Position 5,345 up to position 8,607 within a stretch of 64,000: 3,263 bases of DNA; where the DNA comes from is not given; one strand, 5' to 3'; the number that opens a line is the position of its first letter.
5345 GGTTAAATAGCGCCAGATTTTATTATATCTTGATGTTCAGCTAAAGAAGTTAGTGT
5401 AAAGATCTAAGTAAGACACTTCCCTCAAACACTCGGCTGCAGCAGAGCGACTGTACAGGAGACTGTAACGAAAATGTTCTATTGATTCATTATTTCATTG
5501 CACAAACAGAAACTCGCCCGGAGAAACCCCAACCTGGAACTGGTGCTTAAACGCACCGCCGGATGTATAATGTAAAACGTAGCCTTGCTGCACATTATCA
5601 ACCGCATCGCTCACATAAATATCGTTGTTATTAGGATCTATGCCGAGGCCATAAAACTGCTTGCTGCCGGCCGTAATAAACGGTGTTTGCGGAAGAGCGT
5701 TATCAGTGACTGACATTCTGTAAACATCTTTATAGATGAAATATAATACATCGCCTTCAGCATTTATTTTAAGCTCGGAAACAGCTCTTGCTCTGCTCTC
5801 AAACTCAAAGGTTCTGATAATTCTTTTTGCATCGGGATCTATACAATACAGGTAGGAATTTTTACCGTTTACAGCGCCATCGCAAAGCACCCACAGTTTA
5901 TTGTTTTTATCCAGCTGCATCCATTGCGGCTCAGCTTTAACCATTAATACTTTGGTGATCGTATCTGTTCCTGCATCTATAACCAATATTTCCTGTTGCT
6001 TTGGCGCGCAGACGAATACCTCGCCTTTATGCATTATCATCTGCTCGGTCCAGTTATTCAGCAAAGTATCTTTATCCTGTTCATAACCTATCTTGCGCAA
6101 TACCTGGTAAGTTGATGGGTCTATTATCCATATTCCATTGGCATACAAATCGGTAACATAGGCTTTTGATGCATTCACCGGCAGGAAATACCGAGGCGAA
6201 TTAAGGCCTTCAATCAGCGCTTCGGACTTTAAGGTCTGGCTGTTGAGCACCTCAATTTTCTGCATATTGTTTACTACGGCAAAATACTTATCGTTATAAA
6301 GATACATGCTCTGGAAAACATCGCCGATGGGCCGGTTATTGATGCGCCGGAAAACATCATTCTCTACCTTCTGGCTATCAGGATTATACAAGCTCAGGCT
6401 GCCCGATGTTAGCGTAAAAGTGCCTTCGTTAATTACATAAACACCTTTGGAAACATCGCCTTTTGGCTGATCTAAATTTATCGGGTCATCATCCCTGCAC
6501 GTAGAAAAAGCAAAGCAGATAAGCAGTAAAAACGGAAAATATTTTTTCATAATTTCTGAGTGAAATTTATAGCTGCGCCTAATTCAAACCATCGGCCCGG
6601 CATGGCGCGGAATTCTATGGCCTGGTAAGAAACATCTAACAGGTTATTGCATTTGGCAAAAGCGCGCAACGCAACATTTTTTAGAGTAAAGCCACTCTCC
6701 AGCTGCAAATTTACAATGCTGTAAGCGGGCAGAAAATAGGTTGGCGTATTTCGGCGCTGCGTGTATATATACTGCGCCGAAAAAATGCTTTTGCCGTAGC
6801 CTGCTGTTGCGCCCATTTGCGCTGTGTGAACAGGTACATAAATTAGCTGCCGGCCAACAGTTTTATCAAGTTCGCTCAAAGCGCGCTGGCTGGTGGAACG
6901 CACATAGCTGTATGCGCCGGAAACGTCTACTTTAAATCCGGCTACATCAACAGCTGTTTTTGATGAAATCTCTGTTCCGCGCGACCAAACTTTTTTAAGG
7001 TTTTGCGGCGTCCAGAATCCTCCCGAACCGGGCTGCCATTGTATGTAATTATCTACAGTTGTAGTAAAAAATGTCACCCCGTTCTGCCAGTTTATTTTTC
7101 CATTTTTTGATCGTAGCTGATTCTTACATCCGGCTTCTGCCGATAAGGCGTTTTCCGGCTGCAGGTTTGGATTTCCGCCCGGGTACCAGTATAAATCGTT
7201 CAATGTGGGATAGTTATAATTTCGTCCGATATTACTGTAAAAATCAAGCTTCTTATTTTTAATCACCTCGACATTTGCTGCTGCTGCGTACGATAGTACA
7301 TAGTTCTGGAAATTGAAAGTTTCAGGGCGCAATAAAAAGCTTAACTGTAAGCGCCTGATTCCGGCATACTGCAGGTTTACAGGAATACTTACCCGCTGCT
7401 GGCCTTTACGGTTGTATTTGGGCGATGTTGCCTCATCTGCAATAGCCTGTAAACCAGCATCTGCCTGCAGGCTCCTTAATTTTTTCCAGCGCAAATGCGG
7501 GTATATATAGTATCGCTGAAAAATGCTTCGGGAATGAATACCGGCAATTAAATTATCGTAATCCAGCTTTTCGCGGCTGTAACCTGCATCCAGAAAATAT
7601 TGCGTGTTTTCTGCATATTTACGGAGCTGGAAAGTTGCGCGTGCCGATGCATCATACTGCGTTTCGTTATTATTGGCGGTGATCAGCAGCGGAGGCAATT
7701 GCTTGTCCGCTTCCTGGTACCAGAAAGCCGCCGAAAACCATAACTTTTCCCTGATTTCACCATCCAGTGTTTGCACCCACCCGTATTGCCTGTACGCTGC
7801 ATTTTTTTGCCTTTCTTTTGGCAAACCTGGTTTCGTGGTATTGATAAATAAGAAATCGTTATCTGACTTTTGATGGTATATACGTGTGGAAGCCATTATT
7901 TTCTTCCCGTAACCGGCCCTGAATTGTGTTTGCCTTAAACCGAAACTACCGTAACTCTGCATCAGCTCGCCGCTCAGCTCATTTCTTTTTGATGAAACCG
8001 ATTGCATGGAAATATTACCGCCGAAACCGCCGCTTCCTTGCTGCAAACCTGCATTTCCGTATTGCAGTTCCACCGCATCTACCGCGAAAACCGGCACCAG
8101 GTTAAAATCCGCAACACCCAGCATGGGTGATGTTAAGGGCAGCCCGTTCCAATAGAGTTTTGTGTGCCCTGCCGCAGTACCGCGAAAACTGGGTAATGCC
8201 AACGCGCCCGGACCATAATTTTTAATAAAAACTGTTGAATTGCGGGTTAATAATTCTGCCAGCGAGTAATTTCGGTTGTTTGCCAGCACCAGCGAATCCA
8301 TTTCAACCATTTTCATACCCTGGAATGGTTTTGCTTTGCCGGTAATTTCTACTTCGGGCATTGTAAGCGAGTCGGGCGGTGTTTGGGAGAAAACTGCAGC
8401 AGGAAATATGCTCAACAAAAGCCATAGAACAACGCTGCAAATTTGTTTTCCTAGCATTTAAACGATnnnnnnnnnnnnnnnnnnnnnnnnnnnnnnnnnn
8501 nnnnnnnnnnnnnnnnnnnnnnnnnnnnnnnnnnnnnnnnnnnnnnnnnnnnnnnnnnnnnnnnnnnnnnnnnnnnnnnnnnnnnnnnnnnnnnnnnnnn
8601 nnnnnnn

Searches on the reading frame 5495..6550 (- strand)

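Call 66: search_protein_families(library=pfam, proteins=[window:5495-6550:-], max_evalue=0.00001)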
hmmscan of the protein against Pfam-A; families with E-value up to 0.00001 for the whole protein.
window:5495-6550:- (351 aa): 1 family
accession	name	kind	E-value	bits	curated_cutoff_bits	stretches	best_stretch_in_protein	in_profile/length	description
PF16819.11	DUF5074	-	1.6e-31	110.1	27.2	1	35-325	1-320/353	Domain of unknown function (DUF5074)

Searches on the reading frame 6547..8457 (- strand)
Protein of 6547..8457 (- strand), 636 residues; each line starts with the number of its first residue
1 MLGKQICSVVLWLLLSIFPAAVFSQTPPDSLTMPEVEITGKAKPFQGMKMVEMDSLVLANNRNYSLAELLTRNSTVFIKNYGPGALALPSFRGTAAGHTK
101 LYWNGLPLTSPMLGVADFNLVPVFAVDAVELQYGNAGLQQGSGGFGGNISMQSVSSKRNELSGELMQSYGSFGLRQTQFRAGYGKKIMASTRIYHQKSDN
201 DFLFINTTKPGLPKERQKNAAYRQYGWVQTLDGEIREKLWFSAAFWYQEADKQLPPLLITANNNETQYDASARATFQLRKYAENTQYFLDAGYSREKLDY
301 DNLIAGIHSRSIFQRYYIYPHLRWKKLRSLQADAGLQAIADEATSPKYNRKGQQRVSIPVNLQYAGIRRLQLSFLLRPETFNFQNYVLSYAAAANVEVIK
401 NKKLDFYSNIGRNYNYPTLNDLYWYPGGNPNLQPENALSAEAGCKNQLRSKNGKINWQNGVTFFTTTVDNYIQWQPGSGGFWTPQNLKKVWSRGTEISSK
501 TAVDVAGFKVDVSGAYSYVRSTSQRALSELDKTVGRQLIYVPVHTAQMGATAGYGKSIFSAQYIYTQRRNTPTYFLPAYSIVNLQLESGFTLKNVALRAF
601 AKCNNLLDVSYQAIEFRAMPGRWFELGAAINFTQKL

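Call 66: search_protein_families(library=pfam, proteins=[window:6547-8457:-], max_evalue=0.00001)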
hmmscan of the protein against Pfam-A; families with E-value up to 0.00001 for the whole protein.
window:6547-8457:- (636 aa): 1 family
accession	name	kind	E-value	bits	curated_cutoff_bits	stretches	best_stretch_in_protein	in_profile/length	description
PF07715.20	Plug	-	1.1e-10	42.4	23.9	1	58-147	17-106/107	TonB-dependent Receptor Plug Domain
